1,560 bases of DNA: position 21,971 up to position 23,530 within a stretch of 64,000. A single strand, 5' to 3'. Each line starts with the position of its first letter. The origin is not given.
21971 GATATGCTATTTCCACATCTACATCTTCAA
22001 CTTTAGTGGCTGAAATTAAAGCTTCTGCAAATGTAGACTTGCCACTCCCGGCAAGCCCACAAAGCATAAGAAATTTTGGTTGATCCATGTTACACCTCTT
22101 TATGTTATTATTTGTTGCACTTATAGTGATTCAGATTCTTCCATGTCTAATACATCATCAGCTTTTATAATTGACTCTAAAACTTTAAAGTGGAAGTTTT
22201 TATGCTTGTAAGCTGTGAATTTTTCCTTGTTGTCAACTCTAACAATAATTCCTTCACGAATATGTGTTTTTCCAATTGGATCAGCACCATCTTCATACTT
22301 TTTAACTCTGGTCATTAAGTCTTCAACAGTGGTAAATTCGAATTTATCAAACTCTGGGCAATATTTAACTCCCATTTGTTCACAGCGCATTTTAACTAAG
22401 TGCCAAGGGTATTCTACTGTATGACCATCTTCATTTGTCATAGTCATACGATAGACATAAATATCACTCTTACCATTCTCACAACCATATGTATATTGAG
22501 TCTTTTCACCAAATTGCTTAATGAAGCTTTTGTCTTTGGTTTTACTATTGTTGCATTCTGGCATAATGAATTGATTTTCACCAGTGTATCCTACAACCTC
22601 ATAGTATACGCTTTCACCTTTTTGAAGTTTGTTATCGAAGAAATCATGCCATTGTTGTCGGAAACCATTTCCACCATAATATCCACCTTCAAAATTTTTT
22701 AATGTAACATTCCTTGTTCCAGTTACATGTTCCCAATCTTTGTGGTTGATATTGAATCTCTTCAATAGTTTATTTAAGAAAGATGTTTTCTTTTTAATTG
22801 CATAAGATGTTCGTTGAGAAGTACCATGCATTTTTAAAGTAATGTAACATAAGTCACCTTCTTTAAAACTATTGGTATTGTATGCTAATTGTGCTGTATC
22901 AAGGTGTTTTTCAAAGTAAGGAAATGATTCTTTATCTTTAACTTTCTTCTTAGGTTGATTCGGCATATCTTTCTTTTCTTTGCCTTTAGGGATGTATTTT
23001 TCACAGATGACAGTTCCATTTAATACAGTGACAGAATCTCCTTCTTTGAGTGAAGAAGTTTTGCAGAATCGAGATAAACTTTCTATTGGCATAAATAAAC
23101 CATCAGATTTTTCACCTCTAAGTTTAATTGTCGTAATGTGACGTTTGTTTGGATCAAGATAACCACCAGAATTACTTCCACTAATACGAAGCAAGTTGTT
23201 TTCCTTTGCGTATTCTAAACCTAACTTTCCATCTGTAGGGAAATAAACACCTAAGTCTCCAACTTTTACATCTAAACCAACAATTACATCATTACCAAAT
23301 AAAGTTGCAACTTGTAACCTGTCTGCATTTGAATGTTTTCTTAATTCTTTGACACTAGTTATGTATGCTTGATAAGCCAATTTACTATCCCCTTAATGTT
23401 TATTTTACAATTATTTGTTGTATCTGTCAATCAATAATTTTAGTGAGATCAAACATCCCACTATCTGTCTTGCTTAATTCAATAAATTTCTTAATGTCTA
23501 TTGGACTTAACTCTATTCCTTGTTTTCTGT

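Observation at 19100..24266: RNA end-healing and sealing cassette (Pnk kinase fused to C-terminal HD; RNA ligase with tRNA-binding OB domain) flanked by ClpP-like and subtilisin-like proteases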

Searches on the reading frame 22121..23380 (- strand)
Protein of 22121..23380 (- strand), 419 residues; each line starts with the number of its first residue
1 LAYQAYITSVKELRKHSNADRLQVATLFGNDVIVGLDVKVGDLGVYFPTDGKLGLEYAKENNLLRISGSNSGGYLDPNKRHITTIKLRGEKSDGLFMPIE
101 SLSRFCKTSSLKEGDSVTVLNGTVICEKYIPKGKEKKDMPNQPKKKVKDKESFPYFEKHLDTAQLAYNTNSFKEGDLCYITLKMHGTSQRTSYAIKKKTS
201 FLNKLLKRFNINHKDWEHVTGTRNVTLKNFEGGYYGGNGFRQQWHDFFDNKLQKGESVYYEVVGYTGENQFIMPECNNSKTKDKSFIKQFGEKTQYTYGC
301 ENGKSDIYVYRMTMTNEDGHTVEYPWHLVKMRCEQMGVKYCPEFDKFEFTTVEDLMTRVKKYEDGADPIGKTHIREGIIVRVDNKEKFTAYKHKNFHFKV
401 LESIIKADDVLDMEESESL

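Call 3: search_protein_families(library=pfam, proteins=[window:22121-23380:-], max_evalue=0.01)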
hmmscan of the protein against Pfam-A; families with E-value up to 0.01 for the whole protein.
window:22121-23380:- (419 aa): 2 families
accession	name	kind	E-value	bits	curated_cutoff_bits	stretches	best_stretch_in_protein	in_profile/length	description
PF21189.3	PHA02142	-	2.8e-08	34.5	27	1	7-99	4-92/92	PHA02142 OB-fold domain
PF09414.15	RNA_ligase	-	0.0003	21.4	27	1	179-399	4-169/171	RNA ligase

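Call 7: search_protein_families(library=phrogs, proteins=[window:22121-23380:-], max_evalue=0.001)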
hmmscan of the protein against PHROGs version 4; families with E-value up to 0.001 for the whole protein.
window:22121-23380:- (419 aa): 2 families
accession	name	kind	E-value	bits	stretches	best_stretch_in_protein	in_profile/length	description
phrog_968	-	DNA, RNA and nucleotide metabolism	1.5e-79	268.8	1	2-402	8-392/398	RNA ligase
phrog_548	-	DNA, RNA and nucleotide metabolism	0.00017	21.9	1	291-399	108-234/341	RNA ligase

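Call 10: search_solved_structures(query=window:22121-23380:-, max_evalue=0.01, show_alignments=3)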
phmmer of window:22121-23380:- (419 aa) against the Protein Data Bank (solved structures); distinct sequences matched with E-value up to 0.01: 9.
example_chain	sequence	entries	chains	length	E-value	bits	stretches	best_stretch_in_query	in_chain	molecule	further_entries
6vt5_A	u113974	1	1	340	0.00037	22.7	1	12-128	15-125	RNA Ligase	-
6vt3_A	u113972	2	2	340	0.00053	22.2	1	18-125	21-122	RNA Ligase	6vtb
5cot_A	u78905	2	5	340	0.00064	22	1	18-125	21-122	Naegleria gruberi RNA ligase | RNA ligase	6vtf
6vt4_A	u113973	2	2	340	0.00064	22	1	18-125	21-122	RNA Ligase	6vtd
6vt1_A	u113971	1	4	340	0.00065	22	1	18-125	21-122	RNA Ligase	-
6vt9_A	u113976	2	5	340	0.00065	21.9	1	18-125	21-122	RNA ligase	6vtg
5cou_A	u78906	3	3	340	0.00066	21.9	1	18-125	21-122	Naegleria gruberi RNA ligase | RNA ligase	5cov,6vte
6vt0_A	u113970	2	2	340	0.00066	21.9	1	18-125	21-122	RNA Ligase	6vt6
6vt8_A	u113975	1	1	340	0.0015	20.8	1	18-125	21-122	RNA Ligase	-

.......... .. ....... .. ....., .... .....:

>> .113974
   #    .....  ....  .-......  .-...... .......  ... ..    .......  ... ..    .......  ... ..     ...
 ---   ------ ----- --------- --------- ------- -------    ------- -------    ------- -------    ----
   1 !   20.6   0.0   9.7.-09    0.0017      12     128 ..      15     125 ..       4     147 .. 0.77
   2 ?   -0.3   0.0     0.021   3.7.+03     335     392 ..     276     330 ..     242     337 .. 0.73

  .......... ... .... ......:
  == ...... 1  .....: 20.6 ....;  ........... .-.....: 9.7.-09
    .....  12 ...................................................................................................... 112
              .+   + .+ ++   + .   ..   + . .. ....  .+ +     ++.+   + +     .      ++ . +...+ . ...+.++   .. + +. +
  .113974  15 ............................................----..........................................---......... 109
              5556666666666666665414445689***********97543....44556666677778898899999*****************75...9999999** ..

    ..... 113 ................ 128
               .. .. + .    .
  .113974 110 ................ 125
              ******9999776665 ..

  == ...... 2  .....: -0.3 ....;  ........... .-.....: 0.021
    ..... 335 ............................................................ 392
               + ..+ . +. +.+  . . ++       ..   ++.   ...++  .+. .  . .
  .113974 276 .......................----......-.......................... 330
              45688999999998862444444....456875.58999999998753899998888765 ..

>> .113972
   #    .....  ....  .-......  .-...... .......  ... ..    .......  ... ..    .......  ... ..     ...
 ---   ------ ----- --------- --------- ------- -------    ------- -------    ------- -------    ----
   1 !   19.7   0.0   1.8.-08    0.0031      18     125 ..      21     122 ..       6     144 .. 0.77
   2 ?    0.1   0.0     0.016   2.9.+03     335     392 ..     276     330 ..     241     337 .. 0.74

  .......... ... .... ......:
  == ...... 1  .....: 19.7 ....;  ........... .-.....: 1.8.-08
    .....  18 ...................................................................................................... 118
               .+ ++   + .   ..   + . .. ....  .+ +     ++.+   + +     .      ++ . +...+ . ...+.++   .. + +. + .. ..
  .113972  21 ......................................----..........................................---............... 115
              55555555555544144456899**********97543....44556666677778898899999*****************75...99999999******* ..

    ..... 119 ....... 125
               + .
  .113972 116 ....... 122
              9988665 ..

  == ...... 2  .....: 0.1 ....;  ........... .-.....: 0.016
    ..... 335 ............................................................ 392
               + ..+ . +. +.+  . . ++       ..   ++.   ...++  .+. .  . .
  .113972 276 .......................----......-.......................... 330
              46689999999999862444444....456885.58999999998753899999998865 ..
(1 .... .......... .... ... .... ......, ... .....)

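Call 13: search_dna_similar(query=window:22121-23380:-, collection=phages, mode=protein, max_rows=40, max_evalue=0.001)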
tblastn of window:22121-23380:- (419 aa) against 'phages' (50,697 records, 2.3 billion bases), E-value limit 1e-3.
Records with a match: 379; places in all: 380; records where one place covers at least 80% of the query: 273.
Best place of each record, by identity: 60-80% 8; <60% 371.
By first word of the organism name: Mycobacterium 296; Microbacterium 27; Gordonia 22; Prevotella 15; Bacillus 8; Alishewanella 2; Synechococcus 2; Lysinibacillus 1; Vibrio 1; Nitratidesulfovibrio 1; and 4 more.
By host as written in the record: Mycobacterium smegmatis mc2 155 208; Mycobacterium smegmatis mc#155 47; Mycobacterium smegmatis mc2155 20; Gordonia terrae 3612 20; Prevotella sp. 15; Microbacterium foliorum NRRL B-24224 SEA 9; Microbacterium foliorum NRRL B-24224 8; Mycobacterium sp. 7; and 23 more.
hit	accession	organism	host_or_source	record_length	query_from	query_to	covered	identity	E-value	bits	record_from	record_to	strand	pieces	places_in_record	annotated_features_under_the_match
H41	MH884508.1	Bacillus phage vB_BcoS-136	Bacillus cohnii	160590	1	418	100%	69.5%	3e-176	551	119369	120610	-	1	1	RNA ligase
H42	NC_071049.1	Bacillus phage vB_BcoS-136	Bacillus cohnii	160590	1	418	100%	69.5%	3e-176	551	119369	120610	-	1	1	RNA ligase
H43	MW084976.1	Bacillus phage Kirov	Bacillus cereus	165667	1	419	100%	66.9%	4e-177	553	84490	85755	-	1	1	RNA ligase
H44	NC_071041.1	Bacillus phage Kirov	Bacillus cereus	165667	1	419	100%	66.9%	4e-177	553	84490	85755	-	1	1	RNA ligase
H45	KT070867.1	Bacillus phage PBC2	Bacillus cereus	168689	1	413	99%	66.9%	4e-175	548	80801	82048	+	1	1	2'-5' RNA ligase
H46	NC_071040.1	Bacillus phage PBC2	Bacillus cereus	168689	1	413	99%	66.9%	4e-175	548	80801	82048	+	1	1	2'-5' RNA ligase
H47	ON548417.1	Bacillus phage vB_BanS-Thrax1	Bacillus anthracis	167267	1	413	99%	66.9%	7e-175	547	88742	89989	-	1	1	RNA ligase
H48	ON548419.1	Bacillus phage vB_BanS-Thrax3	Bacillus anthracis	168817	1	413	99%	66.7%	3e-174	545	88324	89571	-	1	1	RNA ligase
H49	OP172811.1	Lysinibacillus phage LC76P1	Lysinibacillus capsici DO76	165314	1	419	100%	56.1%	6e-138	441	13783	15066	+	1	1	hypothetical protein (x2)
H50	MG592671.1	Vibrio phage 2.275.O._10N.286.54.E11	Vibrio cyclitrophicus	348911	3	415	99%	37.3%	5e-70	245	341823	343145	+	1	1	RNA ligase domain protein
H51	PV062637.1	Nitratidesulfovibrio phage SRB7757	Nitratidesulfovibrio vulgaris ATCC7757 ...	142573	3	414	98%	32.3%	7e-37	149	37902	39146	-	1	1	record has no annotation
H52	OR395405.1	Desulfovibrio phage 7757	Desulfovibrio vulgaris ATCC 7757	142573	3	414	98%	32.3%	7e-37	149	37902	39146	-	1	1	record has no annotation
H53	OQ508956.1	Alishewanella phage vB_AspM_Slicko01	Alishewanella sp. SMS8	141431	3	410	97%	32.4%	1e-40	160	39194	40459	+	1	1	putative RNA ligase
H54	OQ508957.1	Alishewanella phage vB_AspM_Slickus01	Alishewanella sp. SMS8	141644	3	410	97%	32.2%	1e-39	157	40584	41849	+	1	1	putative RNA ligase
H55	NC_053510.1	Mycobacterium phage Bromden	Mycobacterium smegmatis mc2 155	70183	3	416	99%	31.2%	9e-34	139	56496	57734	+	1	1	88: RNA ligase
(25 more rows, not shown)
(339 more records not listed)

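Call 37: find_homologous_proteins(query=window:22121-23380:-, max_evalue=0.00001)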
Query window:22121-23380:- (419 aa): 7983 proteins with E <= 0.00001 among 8000 candidates; the best 120 are listed.
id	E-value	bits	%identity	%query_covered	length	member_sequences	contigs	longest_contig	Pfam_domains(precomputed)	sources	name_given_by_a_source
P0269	9.2e-287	969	100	100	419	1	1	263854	PF21189.4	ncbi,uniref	ncbi:hypothetical protein Q7A53_05080 [Halobacillus rhizosphaerae]|uniref:hypothetical protein n=1 T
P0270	3.0e-212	723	74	99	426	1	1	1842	PF09414.16,PF21189.4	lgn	-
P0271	7.6e-210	715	71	99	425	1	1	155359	PF21189.4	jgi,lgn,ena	-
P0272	1.9e-204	697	73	100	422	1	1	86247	PF21189.4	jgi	jgi:hypothetical protein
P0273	2.8e-202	690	71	100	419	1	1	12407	PF21189.4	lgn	-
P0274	3.1e-202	690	69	100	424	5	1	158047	PF09414.16,PF21189.4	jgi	-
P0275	3.2e-201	687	69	100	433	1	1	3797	PF21189.4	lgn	-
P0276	4.0e-200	683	70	100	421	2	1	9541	PF09414.16,PF21189.4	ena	-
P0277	4.9e-198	676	70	100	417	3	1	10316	PF21189.4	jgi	jgi:hypothetical protein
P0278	1.7e-197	674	69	100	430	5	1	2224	PF21189.4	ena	-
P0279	3.9e-196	670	68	99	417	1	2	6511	PF21189.4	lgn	-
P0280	4.8e-196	670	69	100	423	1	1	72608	PF21189.4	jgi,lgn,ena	-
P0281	8.1e-196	669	71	100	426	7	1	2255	PF21189.4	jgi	jgi:hypothetical protein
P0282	1.8e-195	668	68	100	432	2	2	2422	PF21189.4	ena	-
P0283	2.0e-195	668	68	100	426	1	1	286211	PF09414.16,PF21189.4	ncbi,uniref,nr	ncbi:2'-5' RNA ligase [Virgibacillus profundi]|uniref:2'-5' RNA ligase n=1 Tax=Virgibacillus profund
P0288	9.8e-195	665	69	100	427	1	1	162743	PF21189.4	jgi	jgi:RNA ligase (TIGR02306 family)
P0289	1.6e-194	665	69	100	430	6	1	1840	PF21189.4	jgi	-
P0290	2.0e-194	664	68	100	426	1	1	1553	PF21189.4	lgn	-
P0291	2.1e-194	664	68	100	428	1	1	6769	PF21189.4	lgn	-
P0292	5.0e-194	663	68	99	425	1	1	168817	PF09414.16,PF21189.4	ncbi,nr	ncbi:RNA ligase [Bacillus phage vB_BanS-Thrax3]|nr:RNA ligase [Bacillus phage vB_BanS-Thrax3]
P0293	7.5e-194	662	70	100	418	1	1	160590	PF21189.4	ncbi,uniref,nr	ncbi:RNA ligase [Bacillus phage vB_BcoS-136]|uniref:RNA ligase n=1 Tax=Bacillus phage vB_BcoS-136 Ta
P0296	3.3e-193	660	69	100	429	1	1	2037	PF21189.4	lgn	-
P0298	5.1e-193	660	68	99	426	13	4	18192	PF21189.4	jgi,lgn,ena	-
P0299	7.4e-193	659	67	100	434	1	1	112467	PF21189.4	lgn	-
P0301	5.1e-192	656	68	100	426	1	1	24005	PF21189.4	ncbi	-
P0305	1.3e-191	655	67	99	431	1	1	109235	PF21189.4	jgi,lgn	jgi:hypothetical protein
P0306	1.7e-191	655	69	100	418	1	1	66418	PF21189.4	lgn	-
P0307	2.0e-191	655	66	100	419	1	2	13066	PF09414.16,PF21189.4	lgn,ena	-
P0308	3.0e-191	654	66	100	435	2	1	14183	PF09414.16,PF21189.4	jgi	jgi:hypothetical protein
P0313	5.9e-190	650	67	96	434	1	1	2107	PF09414.16,PF21189.4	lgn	-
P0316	8.7e-190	649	67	100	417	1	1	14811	PF21189.4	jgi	jgi:hypothetical protein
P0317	1.5e-189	648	67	99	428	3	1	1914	PF21189.4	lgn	-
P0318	1.6e-189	648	68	100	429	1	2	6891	PF21189.4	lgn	-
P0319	2.0e-189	648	66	100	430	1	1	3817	PF09414.16,PF21189.4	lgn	-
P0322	5.3e-189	647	66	100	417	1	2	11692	PF09414.16,PF21189.4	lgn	-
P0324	1.6e-188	645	67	99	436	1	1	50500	PF21189.4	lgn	-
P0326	3.9e-188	644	68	100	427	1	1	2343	PF21189.4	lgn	-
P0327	1.2e-187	642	66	100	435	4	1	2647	PF21189.4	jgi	-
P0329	2.5e-187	641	66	100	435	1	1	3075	PF21189.4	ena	-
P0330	3.5e-187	641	67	100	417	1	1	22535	PF21189.4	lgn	-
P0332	8.6e-187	639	67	100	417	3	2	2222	PF21189.4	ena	-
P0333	9.8e-187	639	66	99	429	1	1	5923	PF21189.4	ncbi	-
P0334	2.9e-186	638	66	99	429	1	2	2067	PF09414.16,PF21189.4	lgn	-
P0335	3.1e-186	637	67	98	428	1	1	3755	PF21189.4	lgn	-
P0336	3.8e-186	637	66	100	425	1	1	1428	PF09414.16,PF21189.4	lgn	-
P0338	6.5e-186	636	65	100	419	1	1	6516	PF21189.4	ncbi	-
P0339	1.1e-185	636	65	99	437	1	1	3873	PF09414.16,PF21189.4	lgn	-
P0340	1.7e-185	635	65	99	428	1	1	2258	PF21189.4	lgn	-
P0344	4.3e-185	634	65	100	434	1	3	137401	PF21189.4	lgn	-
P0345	4.9e-185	633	65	100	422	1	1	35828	PF21189.4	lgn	-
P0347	1.1e-184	632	66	100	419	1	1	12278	PF21189.4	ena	-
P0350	1.7e-184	632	65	100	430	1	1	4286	PF09414.16,PF21189.4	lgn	-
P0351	3.4e-184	631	67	100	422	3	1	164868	PF21189.4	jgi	jgi:hypothetical protein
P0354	1.2e-183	629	65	100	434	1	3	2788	PF09414.16,PF21189.4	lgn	-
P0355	1.7e-183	628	67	100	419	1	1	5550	PF21189.4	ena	-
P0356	2.1e-183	628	65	98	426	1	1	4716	PF09414.16,PF21189.4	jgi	jgi:hypothetical protein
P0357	3.9e-183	627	65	99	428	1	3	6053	PF21189.4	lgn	-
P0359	5.6e-183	627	67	100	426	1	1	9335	PF09414.16,PF21189.4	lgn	-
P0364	2.0e-182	625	65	99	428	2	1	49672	PF09414.16,PF21189.4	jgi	jgi:hypothetical protein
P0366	2.5e-182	625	66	100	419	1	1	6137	PF09414.16,PF21189.4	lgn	-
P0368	8.9e-182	623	66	100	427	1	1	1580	PF21189.4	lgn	-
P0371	2.9e-181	621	64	100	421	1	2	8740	PF09414.16,PF21189.4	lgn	-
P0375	3.0e-180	618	63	99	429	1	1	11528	PF09414.16,PF21189.4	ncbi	-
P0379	8.9e-180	616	64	100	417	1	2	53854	PF09414.16,PF21189.4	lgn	-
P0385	2.6e-179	615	64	100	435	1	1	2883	PF21189.4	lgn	-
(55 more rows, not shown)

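Call 38: search_protein_families(library=ncbifam, proteins=[window:22121-23380:-], max_evalue=0.01)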
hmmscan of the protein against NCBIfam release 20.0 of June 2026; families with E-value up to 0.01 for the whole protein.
window:22121-23380:- (419 aa): 1 family
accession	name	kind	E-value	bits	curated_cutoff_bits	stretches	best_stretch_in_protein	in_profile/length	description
TIGR02306.1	RNA_lig_DRB0094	equivalog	2.8e-14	52.7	151.15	1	7-195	5-178/341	RNA ligase (ATP)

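Call 53: predict_structure(alignment_id=A2)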
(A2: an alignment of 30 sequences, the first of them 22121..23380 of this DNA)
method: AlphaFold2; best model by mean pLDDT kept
length: 419 residues; sequences in the alignment: 30
mean_pLDDT: 69.4   pTM: 0.51
mean pLDDT of the five models: 69.4, 64.8, 62.9, 58.7, 56.6
residues with pLDDT >= 90: 66; 70-90: 163; 50-70: 102; < 50: 88
segments of 3 or more residues with pLDDT < 50: 69-71, 133-149, 158-168, 230-234, 364-378, 386-390, 393-400, 406-419
pLDDT, mean of each block of 10 residues (from residue 1): 81 83 87 90 92 90 71 75 76 91 94 91 86 42 37 54 41 69 61 72 52 70 57 55 81 87 77 69 69 68 81 79 80 87 73 74 48 45 51 48 47 31
secondary structure, 60 per line:
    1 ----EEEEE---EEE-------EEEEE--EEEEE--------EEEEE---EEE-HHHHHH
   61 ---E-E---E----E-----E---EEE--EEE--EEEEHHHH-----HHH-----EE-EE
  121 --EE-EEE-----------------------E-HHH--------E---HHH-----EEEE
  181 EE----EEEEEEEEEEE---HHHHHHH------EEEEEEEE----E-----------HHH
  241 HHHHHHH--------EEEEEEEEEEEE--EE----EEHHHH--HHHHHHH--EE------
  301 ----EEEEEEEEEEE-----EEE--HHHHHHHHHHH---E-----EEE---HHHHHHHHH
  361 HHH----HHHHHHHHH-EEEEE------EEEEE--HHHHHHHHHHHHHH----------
elements in order: E5-9 E13-15 E23-27 E30-34 E43-47 E51-53 H55-60 E85-87 E90-92 E95-98 H99-102 E126-128 E177-182 E187-197 H201-207 E214-221 H238-247 E256-267 H278-281 H284-290 E305-315 E321-323 H326-336 E346-348 H352-363 H368-376 E378-382 E389-393 H396-409

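Call 57: fold_search(model_id=the predicted structure, library=pdb)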
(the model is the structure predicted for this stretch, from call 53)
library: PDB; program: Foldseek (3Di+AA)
matches with E <= 10: 294; with E <= 0.001: 22
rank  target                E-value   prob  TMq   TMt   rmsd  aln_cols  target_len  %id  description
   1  6vt4                  3.1e-13  1.00  0.44  0.51   9.0       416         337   17  Naegleria gruberi RNA ligase R149A mutant apo (released 2020-04-08)
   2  6vt1_A                1.1e-12  1.00  0.44  0.51   9.3       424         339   17  Naegleria gruberi RNA ligase D172A mutant apo (released 2020-04-08)
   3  6vte                  2.1e-12  1.00  0.43  0.50   9.1       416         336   17  Naegleria gruberi RNA Ligase K170M mutant with AMP and Mn (released 2020-04-08)
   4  6vt8                  6.9e-12  1.00  0.44  0.52   9.3       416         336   16  Naegleria gruberi RNA ligase E312A mutant with AMP and Mn (released 2020-04-08)
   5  6vtf_A                7.8e-12  1.00  0.42  0.50   9.1       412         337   19  Naegleria gruberi RNA ligase with PPi (released 2020-04-08)
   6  6vt5                  9.2e-12  1.00  0.43  0.51   9.2       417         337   17  Naegleria gruberi RNA ligase R4a K121A mutant apo (released 2020-04-08)
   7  6vt0                  9.2e-12  1.00  0.41  0.49   9.3       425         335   16  Naegleria gruberi RNA ligase K170A mutant apo (released 2020-04-08)
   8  5cou                  9.8e-12  1.00  0.39  0.46  10.5       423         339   15  Structure and mechanism of a eukaryal nick-sealing RNA ligase K170M+ATP (released 2015-10-28)
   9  5cot                  1.2e-11  1.00  0.43  0.50   9.4       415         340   16  Structure and mechanism of a eukaryal nick-sealing RNA ligase (released 2015-10-28)
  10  6vtd                  1.5e-11  1.00  0.43  0.51   9.2       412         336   16  Naegleria gruberi RNA ligase R149A mutant with ATP and Mn (released 2020-04-08)
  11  6vt3                  1.5e-11  1.00  0.45  0.53   8.9       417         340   18  Naegleria gruberi RNA ligase K326A mutant apo (released 2020-04-08)
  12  6vt9                  1.9e-11  1.00  0.42  0.50   9.1       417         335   16  Naegleria gruberi RNA ligase E227A mutant with ATP and Mn (released 2020-04-08)
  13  6vtg_A                5.8e-11  1.00  0.41  0.48   9.8       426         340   17  Naegleria gruberi RNA ligase E227A mutant apo (released 2020-04-08)
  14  2hvr_B                3.9e-05  1.00  0.27  0.34   7.8       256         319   14  Structure of T4 RNA Ligase 2 with Nicked 5'-Adenylated nucleic acid duplex containing a 3'-deoxyribonucleotide at the  (released 2006-10-17)
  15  2hvr_A                5.0e-05  1.00  0.29  0.37   7.8       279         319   14  Structure of T4 RNA Ligase 2 with Nicked 5'-Adenylated nucleic acid duplex containing a 3'-deoxyribonucleotide at the  (released 2006-10-17)
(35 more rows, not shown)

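Call 89: search_protein_families(library=padloc, proteins=[window:22121-23380:-], max_evalue=0.001)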
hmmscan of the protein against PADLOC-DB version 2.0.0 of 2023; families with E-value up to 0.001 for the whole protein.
window:22121-23380:- (419 aa): 0 families

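Call 91: search_dna_similar(query=window:22121-23380:-, collection=plasmids, mode=protein, max_rows=40, max_evalue=0.01)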
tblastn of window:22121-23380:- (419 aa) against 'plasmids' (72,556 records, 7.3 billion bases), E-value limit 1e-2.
Records with a match: 2; places in all: 2; records where one place covers at least 80% of the query: 2.
Best place of each record, by identity: <60% 2.
By first word of the organism name: Nocardia 1; Paenibacillus 1.
By predicted mobility (MOB-suite, as given by PLSDB): non-mobilizable 2.
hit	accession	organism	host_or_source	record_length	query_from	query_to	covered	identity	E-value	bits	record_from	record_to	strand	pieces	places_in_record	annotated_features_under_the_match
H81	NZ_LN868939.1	Nocardia farcinica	not known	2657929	20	381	86%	30.0%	5e-33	139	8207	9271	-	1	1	none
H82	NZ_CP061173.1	Paenibacillus peoriae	cell culture,soil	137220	7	382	90%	25.6%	1e-7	62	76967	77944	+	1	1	RNA ligase (ATP)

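Call 93: search_solved_structures(query=A2, max_evalue=0.01, show_alignments=1)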
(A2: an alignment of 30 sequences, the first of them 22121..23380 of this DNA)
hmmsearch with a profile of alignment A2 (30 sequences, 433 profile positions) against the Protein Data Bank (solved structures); distinct sequences matched with E-value up to 0.01: 0.
